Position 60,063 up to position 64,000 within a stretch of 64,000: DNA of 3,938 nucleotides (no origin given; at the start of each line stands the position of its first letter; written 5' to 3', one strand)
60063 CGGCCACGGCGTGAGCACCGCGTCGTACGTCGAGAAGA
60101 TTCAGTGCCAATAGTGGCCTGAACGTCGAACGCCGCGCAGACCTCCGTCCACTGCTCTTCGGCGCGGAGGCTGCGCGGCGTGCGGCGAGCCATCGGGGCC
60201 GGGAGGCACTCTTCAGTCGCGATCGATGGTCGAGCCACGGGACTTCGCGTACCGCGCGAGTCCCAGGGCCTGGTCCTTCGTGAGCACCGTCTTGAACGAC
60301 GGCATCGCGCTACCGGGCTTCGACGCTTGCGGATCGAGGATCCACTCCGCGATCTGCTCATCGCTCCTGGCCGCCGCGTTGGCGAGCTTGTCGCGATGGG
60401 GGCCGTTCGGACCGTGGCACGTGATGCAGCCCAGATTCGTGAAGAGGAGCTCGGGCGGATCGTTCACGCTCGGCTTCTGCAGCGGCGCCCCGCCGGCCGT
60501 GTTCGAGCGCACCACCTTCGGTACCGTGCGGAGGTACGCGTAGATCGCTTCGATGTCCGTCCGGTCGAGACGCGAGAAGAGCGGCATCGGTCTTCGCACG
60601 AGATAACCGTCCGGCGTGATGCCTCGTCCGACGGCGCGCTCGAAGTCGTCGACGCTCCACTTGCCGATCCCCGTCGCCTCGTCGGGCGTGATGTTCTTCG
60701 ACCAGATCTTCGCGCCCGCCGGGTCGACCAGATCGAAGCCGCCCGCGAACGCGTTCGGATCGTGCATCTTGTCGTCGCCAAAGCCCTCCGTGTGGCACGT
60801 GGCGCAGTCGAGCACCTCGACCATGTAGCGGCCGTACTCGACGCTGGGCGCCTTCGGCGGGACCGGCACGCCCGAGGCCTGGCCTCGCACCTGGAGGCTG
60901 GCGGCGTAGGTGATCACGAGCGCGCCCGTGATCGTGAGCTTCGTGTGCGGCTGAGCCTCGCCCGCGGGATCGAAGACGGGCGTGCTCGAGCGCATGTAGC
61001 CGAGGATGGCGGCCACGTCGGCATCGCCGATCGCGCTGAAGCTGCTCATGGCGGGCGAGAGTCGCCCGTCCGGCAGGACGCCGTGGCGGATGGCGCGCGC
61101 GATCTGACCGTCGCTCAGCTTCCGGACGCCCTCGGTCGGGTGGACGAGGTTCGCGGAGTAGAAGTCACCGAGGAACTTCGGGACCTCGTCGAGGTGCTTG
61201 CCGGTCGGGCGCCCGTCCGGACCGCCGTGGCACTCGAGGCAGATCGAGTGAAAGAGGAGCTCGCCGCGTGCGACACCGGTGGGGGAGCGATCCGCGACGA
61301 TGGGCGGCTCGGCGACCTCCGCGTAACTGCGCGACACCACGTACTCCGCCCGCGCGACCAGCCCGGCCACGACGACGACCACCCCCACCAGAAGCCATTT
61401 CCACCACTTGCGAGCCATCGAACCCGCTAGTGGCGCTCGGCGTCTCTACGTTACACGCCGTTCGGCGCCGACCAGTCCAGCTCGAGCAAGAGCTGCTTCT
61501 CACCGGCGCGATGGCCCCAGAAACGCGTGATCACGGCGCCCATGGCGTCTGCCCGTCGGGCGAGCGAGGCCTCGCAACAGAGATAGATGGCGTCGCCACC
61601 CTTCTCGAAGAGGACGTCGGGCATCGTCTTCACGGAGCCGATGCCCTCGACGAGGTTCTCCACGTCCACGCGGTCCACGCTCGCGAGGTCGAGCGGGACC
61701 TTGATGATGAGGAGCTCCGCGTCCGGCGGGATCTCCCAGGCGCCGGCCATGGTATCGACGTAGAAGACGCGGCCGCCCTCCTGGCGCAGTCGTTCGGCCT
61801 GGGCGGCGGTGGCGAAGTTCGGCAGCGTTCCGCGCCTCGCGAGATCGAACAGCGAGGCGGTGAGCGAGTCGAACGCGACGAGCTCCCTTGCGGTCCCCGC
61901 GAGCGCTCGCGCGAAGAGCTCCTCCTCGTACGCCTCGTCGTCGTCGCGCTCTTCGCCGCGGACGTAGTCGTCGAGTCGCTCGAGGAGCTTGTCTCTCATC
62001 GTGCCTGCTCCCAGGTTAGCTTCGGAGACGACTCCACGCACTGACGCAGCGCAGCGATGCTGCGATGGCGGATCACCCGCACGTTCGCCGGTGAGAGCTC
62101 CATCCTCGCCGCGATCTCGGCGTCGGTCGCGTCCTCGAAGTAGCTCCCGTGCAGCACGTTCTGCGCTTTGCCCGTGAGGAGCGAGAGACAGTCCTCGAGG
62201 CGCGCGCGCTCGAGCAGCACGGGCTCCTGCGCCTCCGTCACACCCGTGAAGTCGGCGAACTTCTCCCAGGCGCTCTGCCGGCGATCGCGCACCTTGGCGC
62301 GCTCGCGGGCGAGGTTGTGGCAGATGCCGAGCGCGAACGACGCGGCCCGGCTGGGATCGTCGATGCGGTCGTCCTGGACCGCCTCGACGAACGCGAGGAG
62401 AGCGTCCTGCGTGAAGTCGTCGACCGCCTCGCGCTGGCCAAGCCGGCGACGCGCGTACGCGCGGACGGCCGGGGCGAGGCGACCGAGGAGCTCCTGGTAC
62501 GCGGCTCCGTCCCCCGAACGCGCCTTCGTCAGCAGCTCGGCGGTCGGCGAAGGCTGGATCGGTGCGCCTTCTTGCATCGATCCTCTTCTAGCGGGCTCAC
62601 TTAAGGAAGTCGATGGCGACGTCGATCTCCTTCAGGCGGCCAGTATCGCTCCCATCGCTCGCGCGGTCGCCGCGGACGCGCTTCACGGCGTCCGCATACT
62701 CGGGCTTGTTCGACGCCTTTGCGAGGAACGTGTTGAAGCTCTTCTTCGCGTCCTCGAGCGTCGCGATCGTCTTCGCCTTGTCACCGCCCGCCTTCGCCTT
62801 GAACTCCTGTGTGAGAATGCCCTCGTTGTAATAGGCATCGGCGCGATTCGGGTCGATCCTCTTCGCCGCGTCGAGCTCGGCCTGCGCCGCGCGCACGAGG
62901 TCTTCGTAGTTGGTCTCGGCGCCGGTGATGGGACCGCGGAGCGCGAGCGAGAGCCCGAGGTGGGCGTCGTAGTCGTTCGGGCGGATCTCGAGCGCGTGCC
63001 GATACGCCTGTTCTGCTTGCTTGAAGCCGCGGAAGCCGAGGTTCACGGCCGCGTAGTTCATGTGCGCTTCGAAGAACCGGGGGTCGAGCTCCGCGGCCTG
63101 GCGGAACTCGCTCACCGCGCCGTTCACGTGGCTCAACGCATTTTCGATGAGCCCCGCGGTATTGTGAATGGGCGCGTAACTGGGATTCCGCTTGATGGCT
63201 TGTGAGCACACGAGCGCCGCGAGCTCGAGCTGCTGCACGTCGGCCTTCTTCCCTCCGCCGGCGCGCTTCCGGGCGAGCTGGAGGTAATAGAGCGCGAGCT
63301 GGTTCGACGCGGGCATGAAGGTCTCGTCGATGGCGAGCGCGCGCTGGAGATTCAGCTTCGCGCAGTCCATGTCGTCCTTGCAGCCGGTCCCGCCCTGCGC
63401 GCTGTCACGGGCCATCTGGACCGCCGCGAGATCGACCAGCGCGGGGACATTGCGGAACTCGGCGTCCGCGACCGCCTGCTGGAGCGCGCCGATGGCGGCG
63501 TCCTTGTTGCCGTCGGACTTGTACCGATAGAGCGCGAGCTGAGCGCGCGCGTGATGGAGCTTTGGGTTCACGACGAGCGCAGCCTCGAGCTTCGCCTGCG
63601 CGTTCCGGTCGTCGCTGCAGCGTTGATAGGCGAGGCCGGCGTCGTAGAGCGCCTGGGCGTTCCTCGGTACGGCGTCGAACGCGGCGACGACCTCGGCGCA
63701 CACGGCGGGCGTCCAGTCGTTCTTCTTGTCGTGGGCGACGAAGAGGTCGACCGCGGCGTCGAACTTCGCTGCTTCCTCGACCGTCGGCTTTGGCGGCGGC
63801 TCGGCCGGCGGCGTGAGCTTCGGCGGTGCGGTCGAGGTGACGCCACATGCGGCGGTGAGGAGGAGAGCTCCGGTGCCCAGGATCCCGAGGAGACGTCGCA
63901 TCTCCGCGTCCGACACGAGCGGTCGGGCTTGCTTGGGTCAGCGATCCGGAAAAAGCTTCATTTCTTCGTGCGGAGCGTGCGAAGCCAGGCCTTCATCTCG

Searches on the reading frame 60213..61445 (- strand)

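Call 9: search_protein_families(library=pfam, proteins=[window:60213-61445:-], max_evalue=0.001)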
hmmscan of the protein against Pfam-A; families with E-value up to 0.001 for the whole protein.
window:60213-61445:- (410 aa): 2 families
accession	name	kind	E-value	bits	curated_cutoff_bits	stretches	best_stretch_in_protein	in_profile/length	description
PF13442.11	Cytochrome_CBB3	-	1.8e-17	63.8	27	1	58-151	3-68/68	Cytochrome C oxidase, cbb3-type, subunit III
PF00034.26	Cytochrom_C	-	7.7e-15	56.4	21.3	1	212-308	10-89/90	Cytochrome c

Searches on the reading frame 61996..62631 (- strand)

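Call 9: search_protein_families(library=pfam, proteins=[window:61996-62631:-], max_evalue=0.001)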
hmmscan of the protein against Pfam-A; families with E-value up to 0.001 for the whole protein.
window:61996-62631:- (211 aa): 4 families
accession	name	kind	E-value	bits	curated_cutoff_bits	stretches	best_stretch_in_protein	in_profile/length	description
PF04542.20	Sigma70_r2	-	7.4e-08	32.5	24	1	50-117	3-70/71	Sigma-70 region 2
PF04545.22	Sigma70_r4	-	5.8e-07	29.4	24.1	1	148-197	1-50/50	Sigma-70, region 4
PF07638.17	Sigma70_ECF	-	4.4e-06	27.1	21.1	1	31-185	5-169/185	ECF sigma factor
PF08281.18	Sigma70_r4_2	-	6.2e-06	26.2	25.7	1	143-195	2-54/54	Sigma-70, region 4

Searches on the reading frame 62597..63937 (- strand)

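Call 9: search_protein_families(library=pfam, proteins=[window:62597-63937:-], max_evalue=0.001)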
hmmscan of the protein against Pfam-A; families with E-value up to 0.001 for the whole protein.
window:62597-63937:- (446 aa): 2 families
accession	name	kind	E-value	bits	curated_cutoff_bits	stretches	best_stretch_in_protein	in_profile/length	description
PF13431.12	TPR_17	-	1.7e-10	40.7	24.4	0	311-334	1-24/34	Tetratricopeptide repeat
PF13414.12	TPR_11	-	3.1e-09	36.8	26.8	0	266-298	5-37/42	TPR repeat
